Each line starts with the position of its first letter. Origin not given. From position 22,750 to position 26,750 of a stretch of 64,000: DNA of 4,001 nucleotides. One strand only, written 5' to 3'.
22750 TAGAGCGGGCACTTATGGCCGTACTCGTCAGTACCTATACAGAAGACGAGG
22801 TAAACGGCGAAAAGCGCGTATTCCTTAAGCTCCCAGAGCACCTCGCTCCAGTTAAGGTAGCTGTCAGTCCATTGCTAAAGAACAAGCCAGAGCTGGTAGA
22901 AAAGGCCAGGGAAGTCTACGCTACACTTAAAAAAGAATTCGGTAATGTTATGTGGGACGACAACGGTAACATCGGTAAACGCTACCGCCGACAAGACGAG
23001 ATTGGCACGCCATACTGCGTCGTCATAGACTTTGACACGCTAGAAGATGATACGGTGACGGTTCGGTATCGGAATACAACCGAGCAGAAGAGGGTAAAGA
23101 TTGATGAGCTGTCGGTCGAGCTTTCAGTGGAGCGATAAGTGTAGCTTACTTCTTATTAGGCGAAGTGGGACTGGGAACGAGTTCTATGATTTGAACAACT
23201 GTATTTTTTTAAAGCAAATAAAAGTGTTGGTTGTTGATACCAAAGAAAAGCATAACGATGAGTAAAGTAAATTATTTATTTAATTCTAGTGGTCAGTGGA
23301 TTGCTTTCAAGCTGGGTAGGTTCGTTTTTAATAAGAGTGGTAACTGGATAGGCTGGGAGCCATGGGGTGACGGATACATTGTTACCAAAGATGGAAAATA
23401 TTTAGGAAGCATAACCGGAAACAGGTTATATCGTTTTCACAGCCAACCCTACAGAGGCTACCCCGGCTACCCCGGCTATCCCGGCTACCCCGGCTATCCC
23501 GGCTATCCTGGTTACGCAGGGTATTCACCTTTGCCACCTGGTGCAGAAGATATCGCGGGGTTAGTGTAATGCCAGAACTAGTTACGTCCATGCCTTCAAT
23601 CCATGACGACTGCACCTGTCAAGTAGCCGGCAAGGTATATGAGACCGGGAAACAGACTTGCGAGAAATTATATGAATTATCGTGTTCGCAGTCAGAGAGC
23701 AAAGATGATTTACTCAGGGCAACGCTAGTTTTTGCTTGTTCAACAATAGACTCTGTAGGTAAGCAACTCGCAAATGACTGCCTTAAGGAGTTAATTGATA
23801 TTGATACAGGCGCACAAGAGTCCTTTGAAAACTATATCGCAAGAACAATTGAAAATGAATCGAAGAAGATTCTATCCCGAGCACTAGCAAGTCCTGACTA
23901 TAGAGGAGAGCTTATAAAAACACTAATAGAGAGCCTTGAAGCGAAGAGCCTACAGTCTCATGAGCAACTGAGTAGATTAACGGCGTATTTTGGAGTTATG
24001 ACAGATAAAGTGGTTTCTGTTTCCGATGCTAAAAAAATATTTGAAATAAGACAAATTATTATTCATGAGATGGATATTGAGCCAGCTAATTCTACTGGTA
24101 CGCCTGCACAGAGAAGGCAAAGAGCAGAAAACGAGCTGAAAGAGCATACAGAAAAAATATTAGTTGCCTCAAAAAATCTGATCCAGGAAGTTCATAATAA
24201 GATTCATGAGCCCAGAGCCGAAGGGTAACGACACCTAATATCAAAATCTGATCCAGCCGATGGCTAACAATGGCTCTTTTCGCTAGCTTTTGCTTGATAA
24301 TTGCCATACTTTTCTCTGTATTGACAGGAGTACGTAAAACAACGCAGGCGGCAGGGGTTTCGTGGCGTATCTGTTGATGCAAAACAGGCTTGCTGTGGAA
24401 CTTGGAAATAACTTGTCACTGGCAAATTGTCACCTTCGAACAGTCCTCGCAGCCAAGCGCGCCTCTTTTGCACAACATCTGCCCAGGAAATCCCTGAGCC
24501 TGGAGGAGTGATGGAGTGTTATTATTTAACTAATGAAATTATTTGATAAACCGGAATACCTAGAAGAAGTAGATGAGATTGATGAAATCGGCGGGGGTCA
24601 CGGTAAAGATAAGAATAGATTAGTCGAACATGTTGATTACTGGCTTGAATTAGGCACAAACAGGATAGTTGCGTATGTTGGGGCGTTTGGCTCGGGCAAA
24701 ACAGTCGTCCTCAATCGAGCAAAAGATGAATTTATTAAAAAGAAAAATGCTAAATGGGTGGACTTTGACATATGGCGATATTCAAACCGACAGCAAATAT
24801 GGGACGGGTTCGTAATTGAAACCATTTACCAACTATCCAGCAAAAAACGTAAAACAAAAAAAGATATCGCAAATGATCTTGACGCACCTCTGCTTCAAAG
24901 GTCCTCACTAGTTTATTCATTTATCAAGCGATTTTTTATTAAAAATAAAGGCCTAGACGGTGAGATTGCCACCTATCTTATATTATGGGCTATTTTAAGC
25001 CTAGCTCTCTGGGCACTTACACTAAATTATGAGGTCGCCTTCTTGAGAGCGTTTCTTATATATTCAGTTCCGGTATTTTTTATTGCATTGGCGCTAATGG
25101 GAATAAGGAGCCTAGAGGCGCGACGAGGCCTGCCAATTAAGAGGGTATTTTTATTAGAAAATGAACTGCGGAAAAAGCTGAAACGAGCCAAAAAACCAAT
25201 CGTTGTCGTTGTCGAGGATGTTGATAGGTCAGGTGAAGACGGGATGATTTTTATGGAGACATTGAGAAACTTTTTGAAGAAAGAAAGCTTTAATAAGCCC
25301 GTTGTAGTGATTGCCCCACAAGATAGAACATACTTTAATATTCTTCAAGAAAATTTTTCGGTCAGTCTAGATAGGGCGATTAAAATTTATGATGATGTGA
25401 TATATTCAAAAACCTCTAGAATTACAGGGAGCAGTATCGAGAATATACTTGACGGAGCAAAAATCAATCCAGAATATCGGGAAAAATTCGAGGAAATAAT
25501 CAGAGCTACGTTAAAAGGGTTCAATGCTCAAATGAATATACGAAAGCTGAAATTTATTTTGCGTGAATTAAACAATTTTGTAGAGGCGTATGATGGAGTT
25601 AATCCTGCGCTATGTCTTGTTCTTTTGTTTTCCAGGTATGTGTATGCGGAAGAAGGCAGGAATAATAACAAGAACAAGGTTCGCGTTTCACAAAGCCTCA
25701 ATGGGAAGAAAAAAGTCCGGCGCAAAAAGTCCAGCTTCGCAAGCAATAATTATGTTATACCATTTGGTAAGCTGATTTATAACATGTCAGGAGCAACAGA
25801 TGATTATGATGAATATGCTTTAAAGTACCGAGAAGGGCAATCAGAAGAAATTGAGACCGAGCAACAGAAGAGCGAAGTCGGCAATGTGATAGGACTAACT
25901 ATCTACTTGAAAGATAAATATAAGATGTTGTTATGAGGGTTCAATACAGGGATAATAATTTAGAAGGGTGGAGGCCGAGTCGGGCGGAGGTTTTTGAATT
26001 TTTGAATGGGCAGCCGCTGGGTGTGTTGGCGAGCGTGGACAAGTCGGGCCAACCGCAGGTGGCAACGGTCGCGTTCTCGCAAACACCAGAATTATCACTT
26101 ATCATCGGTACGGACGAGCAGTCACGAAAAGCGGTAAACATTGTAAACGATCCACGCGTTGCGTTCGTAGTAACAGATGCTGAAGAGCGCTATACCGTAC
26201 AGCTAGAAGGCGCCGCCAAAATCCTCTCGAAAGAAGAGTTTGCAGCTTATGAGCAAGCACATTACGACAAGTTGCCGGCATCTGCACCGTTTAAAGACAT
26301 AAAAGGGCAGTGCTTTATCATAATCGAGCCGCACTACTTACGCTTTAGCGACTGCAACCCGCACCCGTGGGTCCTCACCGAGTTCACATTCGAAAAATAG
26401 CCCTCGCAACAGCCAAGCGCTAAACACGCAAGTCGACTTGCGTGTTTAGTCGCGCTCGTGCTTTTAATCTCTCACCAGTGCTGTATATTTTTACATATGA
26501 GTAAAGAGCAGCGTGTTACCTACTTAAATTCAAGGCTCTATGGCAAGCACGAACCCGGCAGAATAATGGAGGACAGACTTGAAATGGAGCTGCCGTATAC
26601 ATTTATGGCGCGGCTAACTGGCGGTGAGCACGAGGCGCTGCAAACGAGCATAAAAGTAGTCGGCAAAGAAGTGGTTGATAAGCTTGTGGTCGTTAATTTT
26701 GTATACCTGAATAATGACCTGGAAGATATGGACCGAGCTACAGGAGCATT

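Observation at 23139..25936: A+T-richer islet after glyQS: (GYP)n beta-flower-like protein, HEPN-like protein and KAP transmembrane NTPase, a candidate defence or conflict module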

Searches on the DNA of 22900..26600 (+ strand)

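Call 39: search_rna_families(source=window, start=22900, end=26600, threshold=evalue, max_evalue=1)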
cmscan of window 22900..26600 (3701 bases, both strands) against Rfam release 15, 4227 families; matches with E-value up to 1: 1.
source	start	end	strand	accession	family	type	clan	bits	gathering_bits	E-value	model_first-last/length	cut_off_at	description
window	25495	25570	-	RF02853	Ysr201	Gene; sRNA;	-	21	62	0.6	1-70/70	no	Yersinia sRNA 201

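Call 102: search_dna_similar(query=L114:4001-4321:+, collection=ecoli_genomes, mode=distant, max_evalue=0.01, max_rows=10)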
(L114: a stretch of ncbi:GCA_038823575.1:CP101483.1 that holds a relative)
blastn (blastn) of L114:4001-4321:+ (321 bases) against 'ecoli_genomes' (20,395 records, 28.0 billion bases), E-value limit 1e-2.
No match.
